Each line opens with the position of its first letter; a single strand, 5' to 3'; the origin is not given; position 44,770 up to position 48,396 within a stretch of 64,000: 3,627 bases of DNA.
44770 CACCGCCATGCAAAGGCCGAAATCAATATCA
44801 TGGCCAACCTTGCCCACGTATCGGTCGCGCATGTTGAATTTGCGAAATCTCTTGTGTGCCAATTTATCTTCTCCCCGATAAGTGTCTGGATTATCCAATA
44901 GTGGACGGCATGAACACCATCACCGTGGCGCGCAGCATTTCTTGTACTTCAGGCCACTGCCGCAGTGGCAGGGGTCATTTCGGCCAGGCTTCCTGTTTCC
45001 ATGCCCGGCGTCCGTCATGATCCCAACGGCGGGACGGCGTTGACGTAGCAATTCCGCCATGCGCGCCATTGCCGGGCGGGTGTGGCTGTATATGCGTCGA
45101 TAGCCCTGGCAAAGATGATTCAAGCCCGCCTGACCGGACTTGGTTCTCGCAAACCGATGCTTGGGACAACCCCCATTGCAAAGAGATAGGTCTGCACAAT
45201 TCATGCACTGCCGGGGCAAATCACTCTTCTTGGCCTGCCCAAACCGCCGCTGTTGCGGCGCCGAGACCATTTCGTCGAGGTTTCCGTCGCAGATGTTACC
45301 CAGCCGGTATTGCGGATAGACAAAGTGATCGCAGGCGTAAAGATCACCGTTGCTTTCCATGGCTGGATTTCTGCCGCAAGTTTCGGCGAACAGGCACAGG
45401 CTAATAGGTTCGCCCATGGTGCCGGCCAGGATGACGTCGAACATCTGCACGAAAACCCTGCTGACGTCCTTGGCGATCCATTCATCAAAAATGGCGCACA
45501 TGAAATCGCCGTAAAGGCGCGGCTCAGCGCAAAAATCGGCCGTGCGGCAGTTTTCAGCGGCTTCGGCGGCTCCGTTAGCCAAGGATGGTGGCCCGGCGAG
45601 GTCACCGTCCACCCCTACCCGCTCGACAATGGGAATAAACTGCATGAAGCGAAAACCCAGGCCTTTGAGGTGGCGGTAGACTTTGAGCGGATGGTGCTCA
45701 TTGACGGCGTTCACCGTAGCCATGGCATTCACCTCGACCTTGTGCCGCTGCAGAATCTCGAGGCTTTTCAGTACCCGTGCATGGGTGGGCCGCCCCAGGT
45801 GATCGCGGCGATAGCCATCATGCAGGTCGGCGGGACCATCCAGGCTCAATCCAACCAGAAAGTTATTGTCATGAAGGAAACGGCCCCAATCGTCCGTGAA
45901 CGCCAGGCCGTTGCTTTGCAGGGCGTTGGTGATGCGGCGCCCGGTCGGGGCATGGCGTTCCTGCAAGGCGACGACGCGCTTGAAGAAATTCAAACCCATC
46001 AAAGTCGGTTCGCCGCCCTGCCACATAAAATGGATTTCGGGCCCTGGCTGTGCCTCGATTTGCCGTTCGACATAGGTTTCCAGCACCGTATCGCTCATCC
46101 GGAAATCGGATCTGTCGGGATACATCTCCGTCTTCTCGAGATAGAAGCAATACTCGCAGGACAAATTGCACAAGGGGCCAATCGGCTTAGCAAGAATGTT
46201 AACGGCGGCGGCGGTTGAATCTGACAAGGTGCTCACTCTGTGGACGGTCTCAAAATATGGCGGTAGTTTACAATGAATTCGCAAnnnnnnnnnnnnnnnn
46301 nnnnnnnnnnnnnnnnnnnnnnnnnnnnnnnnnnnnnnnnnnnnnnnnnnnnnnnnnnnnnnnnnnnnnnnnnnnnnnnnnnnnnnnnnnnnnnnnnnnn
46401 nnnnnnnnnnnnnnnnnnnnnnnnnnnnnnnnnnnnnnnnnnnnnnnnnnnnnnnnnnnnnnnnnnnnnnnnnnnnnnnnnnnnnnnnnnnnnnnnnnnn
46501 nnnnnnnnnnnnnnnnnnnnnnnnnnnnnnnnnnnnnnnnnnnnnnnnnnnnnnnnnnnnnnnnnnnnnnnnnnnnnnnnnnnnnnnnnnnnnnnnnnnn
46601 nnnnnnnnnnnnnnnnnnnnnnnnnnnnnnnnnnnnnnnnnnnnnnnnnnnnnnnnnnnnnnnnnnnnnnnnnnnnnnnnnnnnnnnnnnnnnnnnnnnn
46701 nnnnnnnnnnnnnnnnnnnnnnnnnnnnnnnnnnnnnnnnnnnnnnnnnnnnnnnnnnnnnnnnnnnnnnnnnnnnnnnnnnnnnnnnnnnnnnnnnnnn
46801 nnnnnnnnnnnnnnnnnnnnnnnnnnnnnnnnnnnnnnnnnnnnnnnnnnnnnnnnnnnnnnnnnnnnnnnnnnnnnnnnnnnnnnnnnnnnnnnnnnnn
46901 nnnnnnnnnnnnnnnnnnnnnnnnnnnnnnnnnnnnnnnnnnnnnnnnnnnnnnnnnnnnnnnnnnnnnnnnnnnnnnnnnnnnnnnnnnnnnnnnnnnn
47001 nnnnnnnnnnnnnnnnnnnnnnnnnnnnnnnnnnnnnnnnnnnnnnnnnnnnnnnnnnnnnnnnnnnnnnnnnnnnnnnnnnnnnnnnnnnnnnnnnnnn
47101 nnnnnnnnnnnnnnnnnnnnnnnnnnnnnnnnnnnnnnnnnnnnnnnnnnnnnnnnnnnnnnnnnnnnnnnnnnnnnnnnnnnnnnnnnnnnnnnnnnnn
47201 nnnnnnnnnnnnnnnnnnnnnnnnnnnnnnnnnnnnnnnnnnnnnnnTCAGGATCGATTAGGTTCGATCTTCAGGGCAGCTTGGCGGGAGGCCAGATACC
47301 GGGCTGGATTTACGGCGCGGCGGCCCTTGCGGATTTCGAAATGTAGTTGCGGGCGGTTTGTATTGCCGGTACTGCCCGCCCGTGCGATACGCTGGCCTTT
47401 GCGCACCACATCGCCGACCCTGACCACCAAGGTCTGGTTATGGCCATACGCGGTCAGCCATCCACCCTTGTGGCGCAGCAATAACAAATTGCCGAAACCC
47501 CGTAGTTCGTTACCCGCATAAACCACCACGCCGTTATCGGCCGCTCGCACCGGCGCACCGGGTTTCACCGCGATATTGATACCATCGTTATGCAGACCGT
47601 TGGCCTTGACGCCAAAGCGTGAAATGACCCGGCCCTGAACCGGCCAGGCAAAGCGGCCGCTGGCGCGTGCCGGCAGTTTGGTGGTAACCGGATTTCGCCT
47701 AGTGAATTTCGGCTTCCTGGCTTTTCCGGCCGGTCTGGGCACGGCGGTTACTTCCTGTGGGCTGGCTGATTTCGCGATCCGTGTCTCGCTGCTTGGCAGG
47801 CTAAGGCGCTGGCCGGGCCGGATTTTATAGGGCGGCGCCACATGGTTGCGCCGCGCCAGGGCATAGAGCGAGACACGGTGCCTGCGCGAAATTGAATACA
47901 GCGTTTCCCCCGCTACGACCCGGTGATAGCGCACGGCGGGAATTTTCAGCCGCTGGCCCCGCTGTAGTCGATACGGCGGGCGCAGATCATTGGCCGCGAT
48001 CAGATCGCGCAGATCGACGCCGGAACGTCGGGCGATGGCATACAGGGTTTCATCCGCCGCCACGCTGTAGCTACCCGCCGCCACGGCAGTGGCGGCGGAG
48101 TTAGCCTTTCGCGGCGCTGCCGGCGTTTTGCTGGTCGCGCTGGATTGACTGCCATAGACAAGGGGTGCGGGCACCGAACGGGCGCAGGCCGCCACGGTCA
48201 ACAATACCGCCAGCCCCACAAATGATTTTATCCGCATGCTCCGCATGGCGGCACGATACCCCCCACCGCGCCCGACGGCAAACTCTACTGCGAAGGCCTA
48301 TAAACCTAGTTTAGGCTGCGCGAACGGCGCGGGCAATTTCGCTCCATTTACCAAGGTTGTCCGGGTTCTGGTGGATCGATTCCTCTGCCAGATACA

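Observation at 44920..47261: Radical SAM/SPASM enzyme with C-terminal SEC-C zinc-finger tail, divergent from a DUF815 P-loop ATPase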

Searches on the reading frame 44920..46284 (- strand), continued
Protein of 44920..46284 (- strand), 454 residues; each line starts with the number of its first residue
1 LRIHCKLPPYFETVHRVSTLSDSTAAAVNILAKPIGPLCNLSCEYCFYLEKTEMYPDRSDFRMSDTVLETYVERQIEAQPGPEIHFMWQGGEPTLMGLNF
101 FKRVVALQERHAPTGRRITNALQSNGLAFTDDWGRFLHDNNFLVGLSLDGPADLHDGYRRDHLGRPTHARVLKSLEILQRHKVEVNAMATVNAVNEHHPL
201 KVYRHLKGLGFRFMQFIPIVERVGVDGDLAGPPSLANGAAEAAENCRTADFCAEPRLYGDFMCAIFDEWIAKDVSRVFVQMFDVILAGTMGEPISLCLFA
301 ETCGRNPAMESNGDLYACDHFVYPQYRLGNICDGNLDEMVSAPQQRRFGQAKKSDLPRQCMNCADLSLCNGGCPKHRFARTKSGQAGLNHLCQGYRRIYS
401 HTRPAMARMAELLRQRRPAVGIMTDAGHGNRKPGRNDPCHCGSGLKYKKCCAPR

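Call 45: fold_search(model_id=the predicted structure, library=pdb)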
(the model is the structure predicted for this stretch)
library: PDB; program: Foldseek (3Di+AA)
matches with E <= 10: 1258; with E <= 0.001: 77
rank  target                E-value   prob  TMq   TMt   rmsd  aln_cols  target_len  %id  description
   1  4k39_B                2.4e-27  1.00  0.70  0.84   4.2       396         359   30  Native anSMEcpe with bound AdoMet and Cp18Cys peptide (released 2013-05-08)
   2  4k39_A                5.0e-27  1.00  0.71  0.85   4.3       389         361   32  Native anSMEcpe with bound AdoMet and Cp18Cys peptide (released 2013-05-08)
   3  4k38_A                1.1e-26  1.00  0.70  0.82   4.7       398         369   31  Native anSMEcpe with bound AdoMet and Kp18Cys peptide (released 2013-05-08)
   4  4k38_B                1.9e-26  1.00  0.70  0.83   4.3       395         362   31  Native anSMEcpe with bound AdoMet and Kp18Cys peptide (released 2013-05-08)
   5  4k37_A                2.2e-26  1.00  0.69  0.82   4.7       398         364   31  Native anSMEcpe with bound AdoMet (released 2013-05-08)
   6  4k37_B                5.2e-26  1.00  0.71  0.83   4.8       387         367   32  Native anSMEcpe with bound AdoMet (released 2013-05-08)
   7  4k36_A                7.4e-26  1.00  0.69  0.79   6.2       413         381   29  His6 tagged anSMEcpe with bound AdoMet (released 2013-05-08)
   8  4k36_B                1.0e-25  1.00  0.69  0.82   4.5       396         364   31  His6 tagged anSMEcpe with bound AdoMet (released 2013-05-08)
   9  9gm3_A                1.6e-19  1.00  0.65  0.74   6.2       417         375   20  Crystal structure of the complex formed between the radical SAM protein ChlB and the leader region of its precursor su (released 2025-06-25)
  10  9gmc_A                7.2e-19  1.00  0.65  0.75   5.8       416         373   20  Crystal structure of the complex formed between the radical SAM protein ChlB and the R3A mutant of ChlA (released 2025-06-25)
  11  9gm3_C                9.7e-19  1.00  0.63  0.73   6.3       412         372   19  Crystal structure of the complex formed between the radical SAM protein ChlB and the leader region of its precursor su (released 2025-06-25)
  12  9gmc_C                2.2e-18  1.00  0.62  0.72   6.4       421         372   19  Crystal structure of the complex formed between the radical SAM protein ChlB and the R3A mutant of ChlA (released 2025-06-25)
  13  5why_B                5.1e-13  1.00  0.59  0.61   6.1       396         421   17  Structural Insights into Thioether Bond Formation in the Biosynthesis of Sactipeptides (released 2017-07-26)
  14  5wgg_A                1.5e-12  1.00  0.58  0.57   6.4       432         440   17  Structural Insights into Thioether Bond Formation in the Biosynthesis of Sactipeptides (released 2017-07-26)
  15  5why_A                3.9e-12  1.00  0.57  0.59   5.8       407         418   18  Structural Insights into Thioether Bond Formation in the Biosynthesis of Sactipeptides (released 2017-07-26)
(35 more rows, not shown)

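Call 48: find_encoding_contigs(protein=P0004, flank=10000, max_places=2)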
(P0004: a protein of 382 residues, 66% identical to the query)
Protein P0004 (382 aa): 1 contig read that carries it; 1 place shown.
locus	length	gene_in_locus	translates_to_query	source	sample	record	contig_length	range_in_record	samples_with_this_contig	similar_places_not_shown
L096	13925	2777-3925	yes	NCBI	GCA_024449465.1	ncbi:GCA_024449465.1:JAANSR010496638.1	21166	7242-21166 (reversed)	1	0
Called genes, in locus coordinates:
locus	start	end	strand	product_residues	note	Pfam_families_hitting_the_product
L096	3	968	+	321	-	?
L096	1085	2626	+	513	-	PF00884:Sulfatase, PF01663:Phosphodiest, PF16347:SGSH_C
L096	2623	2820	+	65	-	-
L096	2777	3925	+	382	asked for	PF04055:Radical_SAM, PF13186:SPASM (weak), PF02810:SEC-C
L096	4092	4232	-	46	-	-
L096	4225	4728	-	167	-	PF01609:DDE_Tnp_1 (weak)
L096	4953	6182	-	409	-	PF04413:Glycos_transf_N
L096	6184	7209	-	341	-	PF01075:Glyco_transf_9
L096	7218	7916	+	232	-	PF06293:Kdo, PF01636:APH (faint), PF01163:RIO1 (weak)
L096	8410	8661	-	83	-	PF02698:DUF218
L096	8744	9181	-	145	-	PF03479:PCC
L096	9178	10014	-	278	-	PF03618:Kinase-PPPase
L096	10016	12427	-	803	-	PF01326:PPDK_N, PF00391:PEP-utilizers, PF02896:PEP-utilizers_C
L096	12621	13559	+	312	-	PF00126:HTH_1, PF03466:LysR_substrate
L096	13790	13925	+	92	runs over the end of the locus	-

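Call 49: find_encoding_contigs(protein=P0080, flank=10000, max_places=1)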
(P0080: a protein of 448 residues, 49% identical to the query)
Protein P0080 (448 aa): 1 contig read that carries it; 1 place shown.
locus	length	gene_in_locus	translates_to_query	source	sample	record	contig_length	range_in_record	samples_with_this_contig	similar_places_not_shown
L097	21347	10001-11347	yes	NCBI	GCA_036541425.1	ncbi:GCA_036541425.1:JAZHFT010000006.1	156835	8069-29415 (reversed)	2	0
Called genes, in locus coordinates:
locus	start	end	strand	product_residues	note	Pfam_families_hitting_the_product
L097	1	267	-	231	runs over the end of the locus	PF02798:GST_N (weak), PF13417:GST_N_3, PF13409:GST_N_2, PF00043:GST_C (weak), PF13410:GST_C_2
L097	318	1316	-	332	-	PF00294:PfkB, PF25270:Khk (weak)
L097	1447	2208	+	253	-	PF07264:EI24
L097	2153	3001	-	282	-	PF00730:HhH-GPD, PF00633:HHH, PF10576:EndIII_4Fe-2S (weak)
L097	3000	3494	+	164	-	PF10003:DUF2244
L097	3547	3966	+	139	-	PF00583:Acetyltransf_1, PF13508:Acetyltransf_7 (weak)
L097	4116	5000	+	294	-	PF00165:HTH_AraC (faint), PF12833:HTH_18, PF01035:DNA_binding_1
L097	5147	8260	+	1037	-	PF27218:MJ0043_C, PF00580:UvrD-helicase, PF13245:AAA_19, PF13361:UvrD_C, PF13538:UvrD_C_2 (faint)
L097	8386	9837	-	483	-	PF00171:Aldedh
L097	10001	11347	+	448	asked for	PF04055:Radical_SAM, PF13186:SPASM (weak), PF02810:SEC-C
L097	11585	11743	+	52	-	PF11752:DUF3309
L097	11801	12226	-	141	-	PF03734:YkuD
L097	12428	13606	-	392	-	PF07690:MFS_1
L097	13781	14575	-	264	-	PF08220:HTH_DeoR, PF00455:DeoRC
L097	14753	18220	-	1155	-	PF00289:Biotin_carb_N, PF02222:ATP-grasp, PF02786:CPSase_L_D2, PF07478:Dala_Dala_lig_C, PF02785:Biotin_carb_C, PF00682:HMGL-like, PF02436:PYC_OADA, PF00364:Biotin_lipoyl, +1 more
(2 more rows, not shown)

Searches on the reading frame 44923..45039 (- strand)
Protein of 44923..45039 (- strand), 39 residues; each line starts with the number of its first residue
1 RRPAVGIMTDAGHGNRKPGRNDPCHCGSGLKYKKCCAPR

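Call 52: search_solved_structures(query=window:44923-45039:-, max_evalue=1, show_alignments=5)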
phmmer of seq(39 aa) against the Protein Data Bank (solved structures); distinct sequences matched with E-value up to 1: 7.
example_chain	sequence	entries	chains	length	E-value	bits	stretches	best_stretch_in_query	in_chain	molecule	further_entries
9l6b_C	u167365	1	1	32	5.7e-07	32.6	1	17-37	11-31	UPF0225 protein YchJ -C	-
1sx0_A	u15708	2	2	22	9.5e-06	28.8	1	17-36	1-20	SecA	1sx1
1tm6_A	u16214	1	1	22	4.2e-05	26.9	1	19-36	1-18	Preprotein translocase secA subunit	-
1tf2_A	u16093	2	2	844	8.2e-05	26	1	19-37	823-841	Preprotein translocase secA subunit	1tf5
3iqy_A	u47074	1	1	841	8.6e-05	25.9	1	19-37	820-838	Protein translocase subunit secA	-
1ozb_I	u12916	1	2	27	0.00012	25.4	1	19-38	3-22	Preprotein translocase secA subunit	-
2i9w_A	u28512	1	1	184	0.054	17.3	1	20-37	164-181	Hypothetical protein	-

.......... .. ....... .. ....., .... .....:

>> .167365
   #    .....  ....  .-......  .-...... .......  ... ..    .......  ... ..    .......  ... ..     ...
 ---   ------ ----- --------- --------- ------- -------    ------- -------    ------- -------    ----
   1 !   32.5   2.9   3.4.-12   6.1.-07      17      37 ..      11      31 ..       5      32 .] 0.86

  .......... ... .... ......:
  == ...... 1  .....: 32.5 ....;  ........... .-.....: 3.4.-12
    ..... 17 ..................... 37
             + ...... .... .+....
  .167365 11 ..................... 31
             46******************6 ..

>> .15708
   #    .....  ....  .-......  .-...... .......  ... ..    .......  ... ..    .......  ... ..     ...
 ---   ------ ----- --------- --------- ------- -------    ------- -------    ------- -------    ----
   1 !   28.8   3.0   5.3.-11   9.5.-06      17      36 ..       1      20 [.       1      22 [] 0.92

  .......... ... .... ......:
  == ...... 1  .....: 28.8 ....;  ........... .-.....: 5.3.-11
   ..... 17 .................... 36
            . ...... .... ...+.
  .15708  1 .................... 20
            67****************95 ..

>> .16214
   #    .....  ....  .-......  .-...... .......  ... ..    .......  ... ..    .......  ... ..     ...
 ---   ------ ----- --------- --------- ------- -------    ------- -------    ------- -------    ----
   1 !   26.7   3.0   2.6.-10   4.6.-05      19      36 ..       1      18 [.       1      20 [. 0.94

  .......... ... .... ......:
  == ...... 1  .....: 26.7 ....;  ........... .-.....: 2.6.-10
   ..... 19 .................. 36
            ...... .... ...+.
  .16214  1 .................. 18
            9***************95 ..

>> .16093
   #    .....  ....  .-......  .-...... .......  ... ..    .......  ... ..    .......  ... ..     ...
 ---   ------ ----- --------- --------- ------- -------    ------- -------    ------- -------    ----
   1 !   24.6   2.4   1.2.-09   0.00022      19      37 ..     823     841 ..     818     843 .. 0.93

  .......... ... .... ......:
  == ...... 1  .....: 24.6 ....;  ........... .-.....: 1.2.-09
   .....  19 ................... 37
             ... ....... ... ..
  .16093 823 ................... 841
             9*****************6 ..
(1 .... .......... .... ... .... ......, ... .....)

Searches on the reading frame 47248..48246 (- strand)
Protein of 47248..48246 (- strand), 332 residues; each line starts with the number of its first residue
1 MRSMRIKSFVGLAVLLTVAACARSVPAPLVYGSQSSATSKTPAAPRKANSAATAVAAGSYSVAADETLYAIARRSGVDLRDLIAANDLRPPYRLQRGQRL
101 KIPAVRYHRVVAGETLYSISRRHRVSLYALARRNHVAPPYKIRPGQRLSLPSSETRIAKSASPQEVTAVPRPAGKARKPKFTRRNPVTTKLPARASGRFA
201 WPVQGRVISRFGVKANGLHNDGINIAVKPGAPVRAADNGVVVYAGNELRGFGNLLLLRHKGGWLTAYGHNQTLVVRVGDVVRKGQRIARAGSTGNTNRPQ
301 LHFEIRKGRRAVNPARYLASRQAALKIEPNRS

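Call 3: search_protein_families(library=pfam, proteins=[window:47248-48246:-], max_evalue=0.01)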
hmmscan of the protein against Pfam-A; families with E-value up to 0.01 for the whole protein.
window:47248-48246:- (332 aa): 3 families
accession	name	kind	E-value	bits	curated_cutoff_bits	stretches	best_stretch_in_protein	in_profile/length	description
PF01551.29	Peptidase_M23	-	3.5e-31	107.7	28.7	1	220-314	3-96/96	Peptidase family M23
PF01476.26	LysM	-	8.4e-26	90.1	20.9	2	108-151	1-43/43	LysM domain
PF23473.1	LysM3_LYK4_5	-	0.0028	18.1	29.3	0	59-89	4-34/48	LYK4/5 LysM3 domain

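Call 4: search_protein_families(library=ncbifam, proteins=[window:47248-48246:-], max_evalue=0.01)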
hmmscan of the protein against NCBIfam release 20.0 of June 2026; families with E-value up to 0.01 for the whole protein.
window:47248-48246:- (332 aa): 23 families
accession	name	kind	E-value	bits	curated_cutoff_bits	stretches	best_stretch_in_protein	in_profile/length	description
NF040883.1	amid_act_ActS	equivalog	2e-59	200.8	375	2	109-321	37-236/242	amidase activator ActS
NF050804.1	CellDivDipMCaul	equivalog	5.8e-59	200.5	900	2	162-307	470-615/634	cell division endopeptidase DipM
NF041208.1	celldiv_DipM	equivalog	1.1e-49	169.9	740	2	110-320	188-419/419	cell division endopeptidase DipM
NF008123.1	PRK10871.1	equivalog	7.4e-47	160.5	311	1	58-321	105-365/365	murein hydrolase activator NlpD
NF008644.1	PRK11637.1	equivalog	1.4e-27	96.7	270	1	192-318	257-383/385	murein hydrolase activator EnvC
NF052336.1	PdgHdaseHSB100310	equivalog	5e-23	81.9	500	1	186-308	22-144/316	peptidoglycan hydrolase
NF047755.1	LIC_10271_M23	exception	1.9e-19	70.2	180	2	106-315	25-206/207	LIC_10271 family cell wall hydrolase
NF008652.0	PRK11649.1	equivalog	1.3e-16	60.3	341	1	221-319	314-411/439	murein DD-endopeptidase MepM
NF052530.1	Heli_ShapePgp3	exception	8e-14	51.4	300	1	196-318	138-264/270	peptidoglycan metallopeptidase Pgp3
NF053738.1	S2SprSpoIIQBc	equivalog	3.6e-13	49.7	250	1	219-325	121-230/232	stage II sporulation protein SpoIIQ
NF053825.1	PdgNdpepShyA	equivalog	1.6e-12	46.8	700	1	219-315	296-390/425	peptidoglycan DD-endopeptidase ShyA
NF008050.0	PRK10783.1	equivalog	4.3e-12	45.1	508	1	43-153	329-450/457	murein transglycosylase D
TIGR02899.1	spore_safA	subfamily_domain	3e-11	43.1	67.85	2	110-152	1-44/44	SafA/ExsA family spore coat assembly protein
NF053824.1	PdgNdpepShyC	equivalog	1.7e-10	40.4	700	1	221-305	297-380/429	peptidoglycan DD-endopeptidase ShyC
NF052529.1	PG_M23_Pgp6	exception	3.5e-10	39.2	600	1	222-315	337-429/452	peptidoglycan metallopeptidase Pgp6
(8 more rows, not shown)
